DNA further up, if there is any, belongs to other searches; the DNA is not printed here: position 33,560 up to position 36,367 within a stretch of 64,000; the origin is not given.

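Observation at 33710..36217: Patatin-like phospholipase fused to a putative outer-membrane barrel (PlpD/type Vd-like)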

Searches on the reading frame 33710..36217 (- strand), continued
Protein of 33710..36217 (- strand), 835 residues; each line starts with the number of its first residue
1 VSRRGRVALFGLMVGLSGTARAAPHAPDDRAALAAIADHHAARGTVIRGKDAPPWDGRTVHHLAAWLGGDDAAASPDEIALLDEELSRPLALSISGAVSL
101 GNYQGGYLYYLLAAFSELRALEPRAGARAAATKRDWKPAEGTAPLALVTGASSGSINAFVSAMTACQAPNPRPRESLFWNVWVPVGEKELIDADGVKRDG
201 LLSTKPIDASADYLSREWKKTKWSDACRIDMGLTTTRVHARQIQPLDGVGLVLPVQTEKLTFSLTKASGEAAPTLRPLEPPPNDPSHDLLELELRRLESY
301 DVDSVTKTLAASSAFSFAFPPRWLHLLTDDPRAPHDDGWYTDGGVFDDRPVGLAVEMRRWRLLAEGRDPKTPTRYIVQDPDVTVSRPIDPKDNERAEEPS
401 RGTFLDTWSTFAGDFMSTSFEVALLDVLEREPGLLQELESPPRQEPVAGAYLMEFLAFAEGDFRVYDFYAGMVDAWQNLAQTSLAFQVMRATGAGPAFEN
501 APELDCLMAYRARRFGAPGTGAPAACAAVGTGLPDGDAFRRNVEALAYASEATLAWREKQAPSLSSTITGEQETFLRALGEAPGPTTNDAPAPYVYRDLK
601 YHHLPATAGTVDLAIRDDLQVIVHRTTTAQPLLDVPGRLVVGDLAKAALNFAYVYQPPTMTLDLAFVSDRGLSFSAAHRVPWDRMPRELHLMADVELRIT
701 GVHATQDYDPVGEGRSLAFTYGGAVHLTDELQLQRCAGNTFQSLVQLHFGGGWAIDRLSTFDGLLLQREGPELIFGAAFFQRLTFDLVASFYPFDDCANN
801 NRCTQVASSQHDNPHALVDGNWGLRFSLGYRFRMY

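Call 29: find_encoding_contigs(protein=P0009, flank=8000, max_places=2)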
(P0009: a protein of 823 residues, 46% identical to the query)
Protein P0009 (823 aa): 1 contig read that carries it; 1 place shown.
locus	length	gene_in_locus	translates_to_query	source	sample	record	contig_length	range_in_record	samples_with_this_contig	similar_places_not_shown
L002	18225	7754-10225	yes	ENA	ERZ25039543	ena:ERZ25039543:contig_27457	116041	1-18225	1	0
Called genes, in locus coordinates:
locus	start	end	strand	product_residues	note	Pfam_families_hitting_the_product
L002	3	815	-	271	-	?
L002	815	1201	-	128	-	-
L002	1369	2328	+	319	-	-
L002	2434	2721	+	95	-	-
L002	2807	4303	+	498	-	-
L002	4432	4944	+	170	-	-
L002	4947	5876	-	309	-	PF12688:TPR_5, PF13432:TPR_16 (weak), PF14559:TPR_19 (weak), PF16697:Yop-YscD_cpl, PF00498:FHA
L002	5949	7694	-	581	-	PF14587:Glyco_hydr_30_2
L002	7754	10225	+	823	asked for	PF01734:Patatin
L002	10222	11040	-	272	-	-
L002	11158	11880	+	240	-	-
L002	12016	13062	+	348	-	PF00248:Aldo_ket_red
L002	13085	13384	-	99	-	-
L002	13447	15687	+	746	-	PF13632:Glyco_trans_2_3 (faint), PF00535:Glycos_transf_2, PF10111:Glyco_tranf_2_2, PF13506:Glyco_transf_21, PF13641:Glyco_tranf_2_3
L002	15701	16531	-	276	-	PF00669:Flagellin_N, PF00700:Flagellin_C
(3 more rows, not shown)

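Call 63: search_protein_families(library=padloc, proteins=[window:33710-36217:-], max_evalue=0.01)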
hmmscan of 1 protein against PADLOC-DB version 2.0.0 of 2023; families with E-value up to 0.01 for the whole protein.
window:33710-36217:- (835 aa): 0 families
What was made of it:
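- Closest known: CapV/CapE. Different: There is no PADLOC defence hit here (call 63).
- Tried and rejected: PADLOC defence models gave no hit (call 63), so a CBASS/CapV-type defence role was dropped.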

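Call 65: find_encoding_contigs(protein=P0014, flank=7000, max_places=1)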
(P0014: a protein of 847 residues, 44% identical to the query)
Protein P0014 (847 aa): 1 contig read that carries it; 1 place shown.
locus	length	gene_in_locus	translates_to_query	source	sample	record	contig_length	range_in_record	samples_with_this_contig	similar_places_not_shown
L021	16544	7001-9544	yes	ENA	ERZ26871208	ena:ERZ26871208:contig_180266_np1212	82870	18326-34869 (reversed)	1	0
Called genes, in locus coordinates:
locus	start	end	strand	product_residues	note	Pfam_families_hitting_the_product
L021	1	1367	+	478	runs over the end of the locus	-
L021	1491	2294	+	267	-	PF09865:DUF2092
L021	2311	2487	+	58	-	-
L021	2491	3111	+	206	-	PF04367:DUF502 (weak)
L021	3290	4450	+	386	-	-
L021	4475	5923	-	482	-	-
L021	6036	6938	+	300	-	-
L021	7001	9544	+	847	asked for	PF01734:Patatin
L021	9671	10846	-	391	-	-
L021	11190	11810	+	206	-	-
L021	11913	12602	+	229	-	-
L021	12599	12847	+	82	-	-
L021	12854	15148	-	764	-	PF13646:HEAT_2, PF25174:Beta-prop_THOC3, PF25174:Beta-prop_THOC3, PF25175:Beta-prop_WDR5, PF23414:Beta-prop_EML_2, PF24807:WD40_CDC20-Fz, PF25172:Beta-prop_WDR3_2nd, PF25173:Beta-prop_WDR3_1st, +28 more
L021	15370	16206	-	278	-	-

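Call 66: find_encoding_contigs(protein=P0034, flank=7000, max_places=1)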
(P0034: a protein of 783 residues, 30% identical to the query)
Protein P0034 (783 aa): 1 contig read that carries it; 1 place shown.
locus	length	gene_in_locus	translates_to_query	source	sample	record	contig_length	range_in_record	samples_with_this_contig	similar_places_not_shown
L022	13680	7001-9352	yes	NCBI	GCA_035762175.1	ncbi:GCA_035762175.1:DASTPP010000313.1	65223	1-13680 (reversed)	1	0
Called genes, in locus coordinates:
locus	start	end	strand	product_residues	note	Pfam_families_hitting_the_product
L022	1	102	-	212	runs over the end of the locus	-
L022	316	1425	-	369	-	PF07470:Glyco_hydro_88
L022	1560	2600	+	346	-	PF19777:DUF6263 (weak)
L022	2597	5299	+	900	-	PF00069:Pkinase, PF07714:PK_Tyr_Ser-Thr, PF13424:TPR_12, PF24885:TPR_NPHP3 (faint)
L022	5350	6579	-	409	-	-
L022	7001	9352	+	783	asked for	PF01734:Patatin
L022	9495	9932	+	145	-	-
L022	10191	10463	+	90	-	-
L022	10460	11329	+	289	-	PF08448:PAS_4 (faint), PF00072:Response_reg (weak)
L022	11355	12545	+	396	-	PF02830:V4R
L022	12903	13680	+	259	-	PF00989:PAS (weak), PF08448:PAS_4, PF13188:PAS_8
